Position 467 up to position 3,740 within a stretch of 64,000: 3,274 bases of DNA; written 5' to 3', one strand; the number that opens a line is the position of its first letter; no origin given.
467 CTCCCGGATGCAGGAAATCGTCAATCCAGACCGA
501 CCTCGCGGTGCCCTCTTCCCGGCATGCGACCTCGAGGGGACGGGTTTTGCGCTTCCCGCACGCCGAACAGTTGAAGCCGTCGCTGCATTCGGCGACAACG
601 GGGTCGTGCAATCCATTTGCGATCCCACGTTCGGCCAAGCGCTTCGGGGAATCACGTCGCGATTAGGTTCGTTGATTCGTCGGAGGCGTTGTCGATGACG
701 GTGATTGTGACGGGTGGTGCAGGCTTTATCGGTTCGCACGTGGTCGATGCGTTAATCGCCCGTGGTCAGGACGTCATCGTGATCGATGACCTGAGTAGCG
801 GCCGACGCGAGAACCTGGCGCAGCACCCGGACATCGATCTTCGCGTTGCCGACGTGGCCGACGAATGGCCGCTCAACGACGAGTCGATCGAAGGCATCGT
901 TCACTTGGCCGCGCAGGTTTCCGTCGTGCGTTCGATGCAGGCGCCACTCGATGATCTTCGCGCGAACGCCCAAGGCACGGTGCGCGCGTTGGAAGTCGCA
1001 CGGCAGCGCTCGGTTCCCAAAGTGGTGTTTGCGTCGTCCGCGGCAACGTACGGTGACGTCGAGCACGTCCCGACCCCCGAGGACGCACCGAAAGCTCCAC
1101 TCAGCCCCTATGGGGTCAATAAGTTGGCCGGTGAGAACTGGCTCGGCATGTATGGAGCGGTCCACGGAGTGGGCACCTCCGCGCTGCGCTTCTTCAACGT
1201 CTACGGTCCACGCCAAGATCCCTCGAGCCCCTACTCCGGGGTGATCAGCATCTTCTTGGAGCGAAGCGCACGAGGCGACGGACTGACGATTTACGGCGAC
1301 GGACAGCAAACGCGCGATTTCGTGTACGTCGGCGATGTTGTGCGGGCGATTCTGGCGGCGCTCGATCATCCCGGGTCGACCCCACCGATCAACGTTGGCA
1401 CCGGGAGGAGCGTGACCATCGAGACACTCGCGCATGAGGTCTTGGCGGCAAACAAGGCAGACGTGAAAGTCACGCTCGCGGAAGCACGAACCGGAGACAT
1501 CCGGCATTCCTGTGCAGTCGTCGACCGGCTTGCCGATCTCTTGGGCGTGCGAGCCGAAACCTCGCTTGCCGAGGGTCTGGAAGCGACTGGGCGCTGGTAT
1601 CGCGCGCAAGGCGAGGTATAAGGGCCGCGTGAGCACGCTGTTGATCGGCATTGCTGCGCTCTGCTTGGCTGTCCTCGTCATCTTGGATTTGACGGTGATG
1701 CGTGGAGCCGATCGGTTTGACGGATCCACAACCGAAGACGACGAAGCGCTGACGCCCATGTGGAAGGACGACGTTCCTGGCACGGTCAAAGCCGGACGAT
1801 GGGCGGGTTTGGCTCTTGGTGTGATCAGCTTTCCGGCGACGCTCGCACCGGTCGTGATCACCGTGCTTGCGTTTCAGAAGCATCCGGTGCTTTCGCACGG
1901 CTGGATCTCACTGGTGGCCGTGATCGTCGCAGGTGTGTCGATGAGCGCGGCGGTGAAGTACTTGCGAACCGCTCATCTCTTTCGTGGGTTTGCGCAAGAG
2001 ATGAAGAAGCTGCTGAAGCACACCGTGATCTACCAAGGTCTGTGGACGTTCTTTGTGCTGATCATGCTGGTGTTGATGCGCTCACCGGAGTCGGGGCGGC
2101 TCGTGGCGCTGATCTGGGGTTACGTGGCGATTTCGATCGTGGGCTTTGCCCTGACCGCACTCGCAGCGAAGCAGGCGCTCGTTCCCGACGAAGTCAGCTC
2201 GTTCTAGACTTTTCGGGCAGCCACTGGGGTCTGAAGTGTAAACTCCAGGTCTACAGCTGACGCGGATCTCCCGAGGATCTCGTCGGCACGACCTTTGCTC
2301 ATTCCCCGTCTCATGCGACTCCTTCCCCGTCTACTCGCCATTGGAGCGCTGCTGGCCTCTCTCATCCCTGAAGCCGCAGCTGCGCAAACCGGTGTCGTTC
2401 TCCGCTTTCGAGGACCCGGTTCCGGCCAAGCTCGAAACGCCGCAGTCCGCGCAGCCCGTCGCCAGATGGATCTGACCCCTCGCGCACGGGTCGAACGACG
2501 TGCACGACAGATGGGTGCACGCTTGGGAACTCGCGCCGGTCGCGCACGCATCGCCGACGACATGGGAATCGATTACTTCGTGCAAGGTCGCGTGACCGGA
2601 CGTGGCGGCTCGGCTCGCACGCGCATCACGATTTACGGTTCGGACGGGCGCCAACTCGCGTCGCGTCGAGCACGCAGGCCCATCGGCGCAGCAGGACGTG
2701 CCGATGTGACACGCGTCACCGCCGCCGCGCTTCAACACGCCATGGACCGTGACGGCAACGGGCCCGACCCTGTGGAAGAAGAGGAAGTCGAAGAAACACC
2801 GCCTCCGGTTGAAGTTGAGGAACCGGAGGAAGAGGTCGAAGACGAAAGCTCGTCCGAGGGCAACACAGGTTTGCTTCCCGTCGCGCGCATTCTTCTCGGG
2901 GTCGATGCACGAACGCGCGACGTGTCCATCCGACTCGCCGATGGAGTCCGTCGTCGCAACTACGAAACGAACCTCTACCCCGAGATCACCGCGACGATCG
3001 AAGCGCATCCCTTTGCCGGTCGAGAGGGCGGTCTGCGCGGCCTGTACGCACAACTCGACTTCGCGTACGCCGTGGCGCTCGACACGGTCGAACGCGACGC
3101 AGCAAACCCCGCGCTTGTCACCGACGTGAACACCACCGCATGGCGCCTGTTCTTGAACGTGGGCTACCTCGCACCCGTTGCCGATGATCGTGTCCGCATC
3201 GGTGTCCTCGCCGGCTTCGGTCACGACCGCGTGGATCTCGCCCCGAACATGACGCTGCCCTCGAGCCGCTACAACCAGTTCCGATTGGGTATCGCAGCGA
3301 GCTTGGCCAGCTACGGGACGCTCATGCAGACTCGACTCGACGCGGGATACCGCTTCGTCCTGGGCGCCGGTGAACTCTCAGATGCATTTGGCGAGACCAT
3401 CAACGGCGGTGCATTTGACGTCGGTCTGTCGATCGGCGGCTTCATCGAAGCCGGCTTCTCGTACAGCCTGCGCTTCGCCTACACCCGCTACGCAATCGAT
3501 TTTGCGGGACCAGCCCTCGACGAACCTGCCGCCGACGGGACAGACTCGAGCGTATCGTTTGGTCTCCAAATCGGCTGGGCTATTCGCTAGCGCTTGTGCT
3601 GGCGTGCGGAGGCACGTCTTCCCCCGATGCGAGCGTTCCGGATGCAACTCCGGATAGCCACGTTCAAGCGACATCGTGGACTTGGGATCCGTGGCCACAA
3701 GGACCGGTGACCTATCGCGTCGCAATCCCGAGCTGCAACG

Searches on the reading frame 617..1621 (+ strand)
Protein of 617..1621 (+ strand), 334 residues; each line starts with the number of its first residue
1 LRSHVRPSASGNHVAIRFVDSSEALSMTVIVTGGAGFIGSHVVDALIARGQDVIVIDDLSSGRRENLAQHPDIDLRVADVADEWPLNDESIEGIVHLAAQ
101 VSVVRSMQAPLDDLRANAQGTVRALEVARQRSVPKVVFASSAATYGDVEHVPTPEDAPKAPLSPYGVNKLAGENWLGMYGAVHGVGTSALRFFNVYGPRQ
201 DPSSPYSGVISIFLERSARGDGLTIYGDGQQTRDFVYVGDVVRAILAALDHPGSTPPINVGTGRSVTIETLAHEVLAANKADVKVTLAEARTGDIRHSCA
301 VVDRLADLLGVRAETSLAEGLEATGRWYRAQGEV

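Call 61: search_protein_families(library=pfam, proteins=[window:617-1621:+], max_evalue=0.001)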
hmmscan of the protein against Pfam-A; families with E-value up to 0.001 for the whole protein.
window:617-1621:+ (334 aa): 9 families
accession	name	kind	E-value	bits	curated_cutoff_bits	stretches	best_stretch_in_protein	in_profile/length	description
PF01370.27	Epimerase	-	1.7e-59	201.6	20.9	1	29-261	1-240/240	NAD dependent epimerase/dehydratase family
PF16363.11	GDP_Man_Dehyd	-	1.9e-49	169.4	27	1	30-322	1-330/332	GDP-mannose 4,6 dehydratase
PF01073.25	3Beta_HSD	-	1.1e-19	71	22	1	30-248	1-228/280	3-beta hydroxysteroid dehydrogenase/isomerase family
PF02719.21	Polysacc_synt_2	-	2.3e-11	43.9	20.2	1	29-293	1-266/293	Polysaccharide biosynthesis protein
PF04321.23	RmlD_sub_bind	-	2e-10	40.7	27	1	27-249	1-197/287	RmlD substrate binding domain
PF07993.18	NAD_binding_4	-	2.9e-09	36.9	20.1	1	89-210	87-216/258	Male sterility protein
PF13460.12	NAD_binding_10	-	3.8e-06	27.3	27.2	1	33-174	1-129/184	NAD(P)H-binding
PF05368.20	NmrA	-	0.00029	21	27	1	28-141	4-107/298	NmrA-like family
PF08659.16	KR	-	0.00031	21.2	22.6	0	28-135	2-130/180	KR domain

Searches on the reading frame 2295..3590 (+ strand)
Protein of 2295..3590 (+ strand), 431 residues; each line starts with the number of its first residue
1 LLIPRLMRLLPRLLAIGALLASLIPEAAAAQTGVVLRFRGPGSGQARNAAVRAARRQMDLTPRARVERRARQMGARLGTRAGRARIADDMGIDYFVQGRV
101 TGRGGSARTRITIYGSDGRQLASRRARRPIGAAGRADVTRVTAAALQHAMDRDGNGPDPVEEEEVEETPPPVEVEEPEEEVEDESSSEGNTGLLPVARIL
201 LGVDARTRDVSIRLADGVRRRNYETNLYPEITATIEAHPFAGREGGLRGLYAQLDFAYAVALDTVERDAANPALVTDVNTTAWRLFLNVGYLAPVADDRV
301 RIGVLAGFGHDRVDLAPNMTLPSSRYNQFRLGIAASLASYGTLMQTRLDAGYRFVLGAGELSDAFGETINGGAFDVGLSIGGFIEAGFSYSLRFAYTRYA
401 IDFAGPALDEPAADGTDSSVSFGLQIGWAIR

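Call 61: search_protein_families(library=pfam, proteins=[window:2295-3590:+], max_evalue=0.001)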
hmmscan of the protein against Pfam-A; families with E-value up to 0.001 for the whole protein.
window:2295-3590:+ (431 aa): 1 family
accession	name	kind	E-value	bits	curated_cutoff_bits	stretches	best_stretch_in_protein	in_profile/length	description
PF13505.12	OMP_b-brl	-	0.00049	20.8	28.7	0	254-403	62-157/175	Outer membrane protein beta-barrel domain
